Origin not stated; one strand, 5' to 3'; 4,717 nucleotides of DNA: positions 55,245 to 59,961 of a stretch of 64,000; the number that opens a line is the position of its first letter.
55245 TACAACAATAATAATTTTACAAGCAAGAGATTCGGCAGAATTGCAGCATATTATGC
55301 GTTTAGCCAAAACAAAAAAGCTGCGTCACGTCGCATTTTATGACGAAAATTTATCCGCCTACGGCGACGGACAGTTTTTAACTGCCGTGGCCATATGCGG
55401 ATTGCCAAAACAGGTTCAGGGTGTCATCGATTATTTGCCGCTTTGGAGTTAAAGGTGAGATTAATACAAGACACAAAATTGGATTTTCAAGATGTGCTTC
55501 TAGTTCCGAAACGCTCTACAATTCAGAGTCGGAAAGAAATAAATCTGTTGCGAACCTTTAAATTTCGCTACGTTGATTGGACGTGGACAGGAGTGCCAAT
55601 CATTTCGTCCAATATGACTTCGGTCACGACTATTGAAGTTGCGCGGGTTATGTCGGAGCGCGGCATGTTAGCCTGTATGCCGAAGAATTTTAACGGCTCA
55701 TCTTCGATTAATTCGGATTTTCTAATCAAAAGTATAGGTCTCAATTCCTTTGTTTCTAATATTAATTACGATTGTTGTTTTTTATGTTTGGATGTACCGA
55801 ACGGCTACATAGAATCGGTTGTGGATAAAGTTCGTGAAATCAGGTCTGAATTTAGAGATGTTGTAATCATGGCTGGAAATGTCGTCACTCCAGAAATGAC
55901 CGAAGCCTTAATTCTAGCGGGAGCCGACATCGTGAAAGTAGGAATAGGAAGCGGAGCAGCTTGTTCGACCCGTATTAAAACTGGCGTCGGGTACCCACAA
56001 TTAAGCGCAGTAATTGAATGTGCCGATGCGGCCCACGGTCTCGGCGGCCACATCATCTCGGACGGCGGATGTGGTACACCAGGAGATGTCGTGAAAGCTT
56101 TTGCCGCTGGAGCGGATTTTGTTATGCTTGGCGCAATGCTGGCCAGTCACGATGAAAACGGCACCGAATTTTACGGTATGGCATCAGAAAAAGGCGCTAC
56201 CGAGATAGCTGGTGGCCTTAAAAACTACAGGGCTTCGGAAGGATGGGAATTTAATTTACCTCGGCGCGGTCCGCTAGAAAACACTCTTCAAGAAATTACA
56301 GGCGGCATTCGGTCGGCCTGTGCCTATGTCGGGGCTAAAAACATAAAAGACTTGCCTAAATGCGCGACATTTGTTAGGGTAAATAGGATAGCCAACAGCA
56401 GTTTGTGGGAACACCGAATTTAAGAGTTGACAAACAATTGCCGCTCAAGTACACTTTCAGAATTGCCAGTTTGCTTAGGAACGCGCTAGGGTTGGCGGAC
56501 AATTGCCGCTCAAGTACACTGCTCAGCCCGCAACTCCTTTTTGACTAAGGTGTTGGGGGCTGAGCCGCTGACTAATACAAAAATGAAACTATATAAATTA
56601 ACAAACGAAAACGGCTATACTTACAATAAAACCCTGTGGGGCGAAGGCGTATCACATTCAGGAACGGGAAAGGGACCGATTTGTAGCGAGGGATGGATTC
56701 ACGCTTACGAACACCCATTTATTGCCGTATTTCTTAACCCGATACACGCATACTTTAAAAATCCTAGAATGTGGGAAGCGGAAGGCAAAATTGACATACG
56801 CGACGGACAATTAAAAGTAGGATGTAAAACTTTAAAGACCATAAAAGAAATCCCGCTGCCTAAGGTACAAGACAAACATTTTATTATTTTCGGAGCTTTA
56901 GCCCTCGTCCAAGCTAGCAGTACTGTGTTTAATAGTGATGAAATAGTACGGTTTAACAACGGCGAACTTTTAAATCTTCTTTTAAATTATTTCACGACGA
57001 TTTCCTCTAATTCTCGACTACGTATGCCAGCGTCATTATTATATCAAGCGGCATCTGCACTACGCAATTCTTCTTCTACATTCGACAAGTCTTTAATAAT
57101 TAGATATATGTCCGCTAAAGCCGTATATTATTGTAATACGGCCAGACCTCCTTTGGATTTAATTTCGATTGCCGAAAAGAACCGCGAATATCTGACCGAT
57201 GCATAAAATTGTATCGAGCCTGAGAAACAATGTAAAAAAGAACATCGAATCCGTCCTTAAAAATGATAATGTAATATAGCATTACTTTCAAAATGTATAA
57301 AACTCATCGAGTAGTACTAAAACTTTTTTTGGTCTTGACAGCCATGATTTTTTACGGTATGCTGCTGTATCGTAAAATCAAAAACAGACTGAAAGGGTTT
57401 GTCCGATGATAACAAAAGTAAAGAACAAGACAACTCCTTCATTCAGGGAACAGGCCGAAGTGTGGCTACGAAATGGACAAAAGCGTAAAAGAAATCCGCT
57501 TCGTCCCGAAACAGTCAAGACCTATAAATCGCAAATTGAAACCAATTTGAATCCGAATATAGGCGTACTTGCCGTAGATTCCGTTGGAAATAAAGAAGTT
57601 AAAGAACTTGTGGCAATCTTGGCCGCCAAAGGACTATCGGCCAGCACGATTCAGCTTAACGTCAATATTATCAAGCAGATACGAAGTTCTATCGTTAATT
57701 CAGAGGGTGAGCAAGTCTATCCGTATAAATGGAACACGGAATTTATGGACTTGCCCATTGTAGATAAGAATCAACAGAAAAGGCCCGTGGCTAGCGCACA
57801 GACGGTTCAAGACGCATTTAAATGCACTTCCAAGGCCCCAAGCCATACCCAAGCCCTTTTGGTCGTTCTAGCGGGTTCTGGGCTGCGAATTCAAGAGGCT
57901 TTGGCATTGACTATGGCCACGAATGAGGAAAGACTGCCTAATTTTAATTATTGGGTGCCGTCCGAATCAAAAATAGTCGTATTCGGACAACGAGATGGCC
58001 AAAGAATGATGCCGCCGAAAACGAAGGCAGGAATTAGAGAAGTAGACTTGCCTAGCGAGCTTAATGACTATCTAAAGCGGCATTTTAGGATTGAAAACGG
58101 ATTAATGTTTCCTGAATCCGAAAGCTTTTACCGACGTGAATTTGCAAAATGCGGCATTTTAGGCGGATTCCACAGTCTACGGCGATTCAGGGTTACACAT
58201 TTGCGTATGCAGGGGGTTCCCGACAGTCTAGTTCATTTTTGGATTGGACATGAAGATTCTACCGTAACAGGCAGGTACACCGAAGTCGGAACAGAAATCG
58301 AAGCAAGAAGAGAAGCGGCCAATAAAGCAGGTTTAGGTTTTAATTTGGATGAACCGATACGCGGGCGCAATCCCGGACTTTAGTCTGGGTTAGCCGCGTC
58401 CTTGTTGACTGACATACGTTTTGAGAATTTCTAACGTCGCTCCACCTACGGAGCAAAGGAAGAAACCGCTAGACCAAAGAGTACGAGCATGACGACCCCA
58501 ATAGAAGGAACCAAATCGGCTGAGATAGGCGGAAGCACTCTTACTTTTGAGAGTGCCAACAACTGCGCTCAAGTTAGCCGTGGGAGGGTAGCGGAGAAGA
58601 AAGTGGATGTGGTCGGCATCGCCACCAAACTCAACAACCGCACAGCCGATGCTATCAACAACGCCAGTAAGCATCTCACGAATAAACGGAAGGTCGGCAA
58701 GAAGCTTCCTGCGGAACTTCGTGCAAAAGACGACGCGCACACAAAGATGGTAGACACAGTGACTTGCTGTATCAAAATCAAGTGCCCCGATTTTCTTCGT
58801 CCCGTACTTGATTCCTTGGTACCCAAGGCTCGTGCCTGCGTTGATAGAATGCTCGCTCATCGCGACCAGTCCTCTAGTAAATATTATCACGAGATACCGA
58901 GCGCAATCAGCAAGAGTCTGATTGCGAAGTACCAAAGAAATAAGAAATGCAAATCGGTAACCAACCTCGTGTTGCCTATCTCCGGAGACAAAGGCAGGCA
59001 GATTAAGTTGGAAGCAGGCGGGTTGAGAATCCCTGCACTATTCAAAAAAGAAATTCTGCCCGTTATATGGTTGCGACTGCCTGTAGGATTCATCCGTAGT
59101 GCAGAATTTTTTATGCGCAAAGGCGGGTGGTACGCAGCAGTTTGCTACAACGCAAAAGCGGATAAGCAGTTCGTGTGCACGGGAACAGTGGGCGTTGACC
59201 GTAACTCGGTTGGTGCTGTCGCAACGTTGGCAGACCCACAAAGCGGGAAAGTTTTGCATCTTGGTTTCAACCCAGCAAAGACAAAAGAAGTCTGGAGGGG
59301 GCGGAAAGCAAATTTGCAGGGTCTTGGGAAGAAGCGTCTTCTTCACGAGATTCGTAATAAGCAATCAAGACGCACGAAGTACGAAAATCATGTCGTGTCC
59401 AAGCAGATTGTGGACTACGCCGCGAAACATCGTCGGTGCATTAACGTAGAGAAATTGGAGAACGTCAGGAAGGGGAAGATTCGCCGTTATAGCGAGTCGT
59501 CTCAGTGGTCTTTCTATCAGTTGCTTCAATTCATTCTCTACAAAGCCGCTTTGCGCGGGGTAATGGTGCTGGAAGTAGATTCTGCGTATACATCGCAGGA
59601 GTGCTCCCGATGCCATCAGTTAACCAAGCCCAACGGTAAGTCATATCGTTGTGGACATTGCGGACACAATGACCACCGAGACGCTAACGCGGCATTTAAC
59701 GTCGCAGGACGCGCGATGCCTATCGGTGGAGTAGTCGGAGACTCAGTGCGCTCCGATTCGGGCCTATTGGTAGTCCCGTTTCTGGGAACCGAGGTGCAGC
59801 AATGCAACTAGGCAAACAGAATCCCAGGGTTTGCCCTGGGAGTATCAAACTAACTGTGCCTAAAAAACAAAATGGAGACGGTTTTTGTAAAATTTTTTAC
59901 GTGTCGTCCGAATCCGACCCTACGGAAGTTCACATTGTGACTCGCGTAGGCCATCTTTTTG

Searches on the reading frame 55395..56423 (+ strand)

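Call 22: search_protein_families(library=phrogs, proteins=[window:55395-56423:+], max_evalue=0.00001)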
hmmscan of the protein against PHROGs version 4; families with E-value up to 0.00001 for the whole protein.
window:55395-56423:+ (342 aa): 1 family
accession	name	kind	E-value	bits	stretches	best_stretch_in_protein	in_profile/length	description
phrog_9582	-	other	2.7e-95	320.4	1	24-331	5-337/353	dehydrogenase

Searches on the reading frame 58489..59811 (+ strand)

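Call 22: search_protein_families(library=phrogs, proteins=[window:58489-59811:+], max_evalue=0.00001)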
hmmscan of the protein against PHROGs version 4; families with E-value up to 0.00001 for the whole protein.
window:58489-59811:+ (440 aa): 4 families
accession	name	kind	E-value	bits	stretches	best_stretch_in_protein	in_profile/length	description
phrog_506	-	integration and excision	6e-30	105.6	1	145-409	99-364/403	transposase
phrog_12300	-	integration and excision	1.2e-19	71.6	1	210-420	38-251/286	transposase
phrog_16792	-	unknown function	2.9e-13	51.4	1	269-408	10-156/180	-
phrog_17087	-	unknown function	5.2e-07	30.9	1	305-406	23-129/141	-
